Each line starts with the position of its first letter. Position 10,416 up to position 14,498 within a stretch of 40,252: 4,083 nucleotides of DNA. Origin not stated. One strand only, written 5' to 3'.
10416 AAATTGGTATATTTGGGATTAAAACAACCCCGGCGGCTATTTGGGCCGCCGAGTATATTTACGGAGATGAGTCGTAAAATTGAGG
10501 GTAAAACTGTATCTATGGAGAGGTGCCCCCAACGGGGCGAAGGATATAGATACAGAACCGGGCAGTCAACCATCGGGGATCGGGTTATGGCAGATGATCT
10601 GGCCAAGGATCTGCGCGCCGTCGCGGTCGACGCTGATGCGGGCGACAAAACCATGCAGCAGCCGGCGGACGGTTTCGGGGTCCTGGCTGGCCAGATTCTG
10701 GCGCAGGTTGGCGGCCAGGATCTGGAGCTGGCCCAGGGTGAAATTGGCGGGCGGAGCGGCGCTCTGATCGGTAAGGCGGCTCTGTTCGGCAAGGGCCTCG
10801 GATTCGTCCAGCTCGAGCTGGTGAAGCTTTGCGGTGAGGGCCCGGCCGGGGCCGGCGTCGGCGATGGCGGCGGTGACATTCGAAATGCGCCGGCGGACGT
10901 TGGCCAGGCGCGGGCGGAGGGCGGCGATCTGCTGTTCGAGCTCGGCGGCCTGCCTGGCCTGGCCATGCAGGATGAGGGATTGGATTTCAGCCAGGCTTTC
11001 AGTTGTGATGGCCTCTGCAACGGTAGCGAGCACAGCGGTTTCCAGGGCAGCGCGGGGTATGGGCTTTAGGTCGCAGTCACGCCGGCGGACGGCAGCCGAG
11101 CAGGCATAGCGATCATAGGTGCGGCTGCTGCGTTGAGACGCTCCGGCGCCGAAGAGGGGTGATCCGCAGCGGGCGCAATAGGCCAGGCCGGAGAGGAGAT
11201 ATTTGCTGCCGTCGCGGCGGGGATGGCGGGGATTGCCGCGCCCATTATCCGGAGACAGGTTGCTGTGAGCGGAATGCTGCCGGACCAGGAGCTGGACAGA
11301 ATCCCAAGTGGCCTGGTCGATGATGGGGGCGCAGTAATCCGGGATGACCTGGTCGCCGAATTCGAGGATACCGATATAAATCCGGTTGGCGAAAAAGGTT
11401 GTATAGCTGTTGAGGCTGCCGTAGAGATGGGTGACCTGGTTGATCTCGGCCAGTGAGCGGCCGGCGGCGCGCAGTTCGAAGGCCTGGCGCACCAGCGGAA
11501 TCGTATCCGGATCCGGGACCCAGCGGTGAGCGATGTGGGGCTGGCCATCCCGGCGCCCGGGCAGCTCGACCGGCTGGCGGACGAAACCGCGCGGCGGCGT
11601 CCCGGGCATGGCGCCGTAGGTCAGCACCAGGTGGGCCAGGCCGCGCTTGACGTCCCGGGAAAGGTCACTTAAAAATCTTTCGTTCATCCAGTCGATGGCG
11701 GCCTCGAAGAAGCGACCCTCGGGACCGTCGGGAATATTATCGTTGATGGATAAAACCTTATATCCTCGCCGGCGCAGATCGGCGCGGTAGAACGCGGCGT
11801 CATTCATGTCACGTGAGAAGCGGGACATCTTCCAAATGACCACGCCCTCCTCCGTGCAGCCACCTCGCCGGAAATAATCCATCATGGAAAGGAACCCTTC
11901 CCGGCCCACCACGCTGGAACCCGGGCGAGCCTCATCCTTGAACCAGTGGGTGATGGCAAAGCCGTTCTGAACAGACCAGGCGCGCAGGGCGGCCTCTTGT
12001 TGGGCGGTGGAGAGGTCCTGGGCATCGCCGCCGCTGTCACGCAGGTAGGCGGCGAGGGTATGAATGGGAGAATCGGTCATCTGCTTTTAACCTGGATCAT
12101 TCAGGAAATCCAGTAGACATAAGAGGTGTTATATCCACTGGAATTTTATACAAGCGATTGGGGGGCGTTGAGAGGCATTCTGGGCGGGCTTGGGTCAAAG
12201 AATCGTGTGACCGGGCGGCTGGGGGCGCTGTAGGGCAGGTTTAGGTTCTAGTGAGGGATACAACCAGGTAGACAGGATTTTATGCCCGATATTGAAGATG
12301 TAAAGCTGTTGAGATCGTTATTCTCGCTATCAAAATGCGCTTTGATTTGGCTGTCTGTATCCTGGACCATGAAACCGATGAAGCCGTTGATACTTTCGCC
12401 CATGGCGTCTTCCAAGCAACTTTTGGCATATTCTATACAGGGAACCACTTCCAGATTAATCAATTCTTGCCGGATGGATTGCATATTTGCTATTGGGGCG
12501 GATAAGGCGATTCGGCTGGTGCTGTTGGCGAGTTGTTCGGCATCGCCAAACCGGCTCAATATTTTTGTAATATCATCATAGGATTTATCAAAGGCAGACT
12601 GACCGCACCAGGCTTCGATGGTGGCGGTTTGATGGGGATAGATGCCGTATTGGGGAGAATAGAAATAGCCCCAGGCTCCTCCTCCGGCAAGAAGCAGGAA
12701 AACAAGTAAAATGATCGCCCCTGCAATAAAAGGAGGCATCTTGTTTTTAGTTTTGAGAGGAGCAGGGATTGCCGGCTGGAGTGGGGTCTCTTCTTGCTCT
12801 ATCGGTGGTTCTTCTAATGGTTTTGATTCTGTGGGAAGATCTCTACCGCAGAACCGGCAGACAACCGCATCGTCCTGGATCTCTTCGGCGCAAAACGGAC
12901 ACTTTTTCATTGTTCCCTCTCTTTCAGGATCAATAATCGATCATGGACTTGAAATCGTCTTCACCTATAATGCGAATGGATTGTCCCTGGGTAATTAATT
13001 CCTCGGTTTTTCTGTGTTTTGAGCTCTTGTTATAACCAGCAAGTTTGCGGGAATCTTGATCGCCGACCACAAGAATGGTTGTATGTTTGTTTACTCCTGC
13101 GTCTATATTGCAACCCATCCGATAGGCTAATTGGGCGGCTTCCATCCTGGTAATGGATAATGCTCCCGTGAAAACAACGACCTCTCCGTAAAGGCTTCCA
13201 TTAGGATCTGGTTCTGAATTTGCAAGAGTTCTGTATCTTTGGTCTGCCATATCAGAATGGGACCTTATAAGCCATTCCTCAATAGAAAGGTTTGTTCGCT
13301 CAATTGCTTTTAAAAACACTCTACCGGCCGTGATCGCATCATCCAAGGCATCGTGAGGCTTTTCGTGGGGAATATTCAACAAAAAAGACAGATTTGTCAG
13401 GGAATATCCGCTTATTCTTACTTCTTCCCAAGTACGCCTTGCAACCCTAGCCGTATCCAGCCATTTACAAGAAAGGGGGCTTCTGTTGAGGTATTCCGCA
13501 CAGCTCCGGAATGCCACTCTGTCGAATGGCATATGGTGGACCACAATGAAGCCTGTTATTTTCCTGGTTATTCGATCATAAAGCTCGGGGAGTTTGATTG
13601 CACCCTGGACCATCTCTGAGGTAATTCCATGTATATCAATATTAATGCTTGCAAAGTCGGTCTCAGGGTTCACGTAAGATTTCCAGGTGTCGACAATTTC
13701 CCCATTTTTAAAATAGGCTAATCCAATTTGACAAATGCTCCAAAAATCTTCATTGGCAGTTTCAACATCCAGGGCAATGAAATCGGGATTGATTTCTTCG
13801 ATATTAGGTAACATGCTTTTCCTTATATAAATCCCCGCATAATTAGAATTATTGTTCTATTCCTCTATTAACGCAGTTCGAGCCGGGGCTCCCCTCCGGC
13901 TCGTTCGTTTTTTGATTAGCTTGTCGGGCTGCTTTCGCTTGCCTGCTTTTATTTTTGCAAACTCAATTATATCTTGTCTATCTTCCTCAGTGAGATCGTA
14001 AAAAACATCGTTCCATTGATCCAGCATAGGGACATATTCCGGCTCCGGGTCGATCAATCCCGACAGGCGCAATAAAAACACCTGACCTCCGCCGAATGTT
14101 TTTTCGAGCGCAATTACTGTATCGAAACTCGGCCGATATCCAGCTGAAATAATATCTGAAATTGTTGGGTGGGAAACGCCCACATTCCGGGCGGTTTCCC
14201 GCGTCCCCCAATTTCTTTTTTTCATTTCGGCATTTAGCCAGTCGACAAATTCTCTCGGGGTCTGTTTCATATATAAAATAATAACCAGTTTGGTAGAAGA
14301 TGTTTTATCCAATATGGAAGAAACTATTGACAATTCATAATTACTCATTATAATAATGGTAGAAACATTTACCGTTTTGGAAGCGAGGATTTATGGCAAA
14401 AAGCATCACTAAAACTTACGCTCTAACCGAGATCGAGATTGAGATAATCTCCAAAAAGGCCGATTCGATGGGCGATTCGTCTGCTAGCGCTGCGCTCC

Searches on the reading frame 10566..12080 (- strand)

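Call 71: search_protein_families(library=pfam, proteins=[window:10566-12080:-], max_evalue=0.001)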
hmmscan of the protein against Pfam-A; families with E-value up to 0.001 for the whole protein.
window:10566-12080:- (504 aa): 3 families
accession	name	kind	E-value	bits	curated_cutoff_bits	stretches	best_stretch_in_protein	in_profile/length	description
PF00239.26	Resolvase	-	2e-19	70.6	23.3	1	10-150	2-138/145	Resolvase, N terminal domain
PF13408.12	Zn_ribbon_recom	-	7.2e-12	45.9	25.3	1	295-354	1-57/58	Recombinase zinc beta ribbon domain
PF07508.19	Recombinase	-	3e-06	27.9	21.1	1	191-267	1-100/102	Recombinase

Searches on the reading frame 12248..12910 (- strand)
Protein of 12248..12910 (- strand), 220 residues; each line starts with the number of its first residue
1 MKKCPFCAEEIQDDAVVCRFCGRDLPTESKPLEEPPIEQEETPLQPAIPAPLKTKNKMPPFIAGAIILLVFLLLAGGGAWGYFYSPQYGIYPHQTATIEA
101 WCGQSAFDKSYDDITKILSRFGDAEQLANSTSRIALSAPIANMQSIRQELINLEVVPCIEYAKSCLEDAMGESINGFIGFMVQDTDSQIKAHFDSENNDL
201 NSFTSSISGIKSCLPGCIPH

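Call 71: search_protein_families(library=pfam, proteins=[window:12248-12910:-], max_evalue=0.001)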
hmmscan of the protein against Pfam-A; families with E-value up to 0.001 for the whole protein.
window:12248-12910:- (220 aa): 3 families
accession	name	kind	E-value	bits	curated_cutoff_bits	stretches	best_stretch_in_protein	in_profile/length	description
PF13240.11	Zn_Ribbon_1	-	3e-05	24.1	25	1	3-25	1-23/23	zinc-ribbon domain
PF10571.15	UPF0547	-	0.00029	21.3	29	1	2-22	1-21/26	Uncharacterised protein family UPF0547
PF13248.11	Zn_ribbon_3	-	0.00042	20.1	27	1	1-25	2-26/26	zinc-ribbon domain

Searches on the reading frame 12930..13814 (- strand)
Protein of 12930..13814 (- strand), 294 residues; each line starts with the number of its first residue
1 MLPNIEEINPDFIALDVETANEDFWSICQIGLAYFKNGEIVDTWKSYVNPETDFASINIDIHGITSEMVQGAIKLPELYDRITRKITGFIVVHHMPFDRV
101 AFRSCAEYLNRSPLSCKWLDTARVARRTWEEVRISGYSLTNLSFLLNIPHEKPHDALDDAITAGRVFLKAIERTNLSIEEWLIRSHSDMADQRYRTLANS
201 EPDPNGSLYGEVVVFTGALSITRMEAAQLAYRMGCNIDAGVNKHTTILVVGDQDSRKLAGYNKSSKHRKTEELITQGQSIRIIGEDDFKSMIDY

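Call 71: search_protein_families(library=pfam, proteins=[window:12930-13814:-], max_evalue=0.001)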
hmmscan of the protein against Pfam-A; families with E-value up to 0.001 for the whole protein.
window:12930-13814:- (294 aa): 3 families
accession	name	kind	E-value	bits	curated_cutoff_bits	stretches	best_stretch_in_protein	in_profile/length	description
PF00929.31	RNase_T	-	3.3e-12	47.7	24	1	14-167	2-164/164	Exonuclease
PF16473.11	Rv2179c-like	-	0.00042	20.5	27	0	13-163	3-169/177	3'-5' exoribonuclease Rv2179c-like domain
PF00533.33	BRCT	-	0.0005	20.7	21.3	1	212-264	10-64/78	BRCA1 C Terminus (BRCT) domain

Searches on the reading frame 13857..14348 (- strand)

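Call 71: search_protein_families(library=pfam, proteins=[window:13857-14348:-], max_evalue=0.001)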
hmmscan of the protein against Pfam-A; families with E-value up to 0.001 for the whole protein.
window:13857-14348:- (163 aa): 2 families
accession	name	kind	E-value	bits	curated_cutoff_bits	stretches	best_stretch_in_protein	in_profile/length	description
PF01381.28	HTH_3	-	1.4e-06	28.7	23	1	43-86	6-49/55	Helix-turn-helix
PF13560.12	HTH_31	-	0.00063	20.4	27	1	43-86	11-55/64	Helix-turn-helix domain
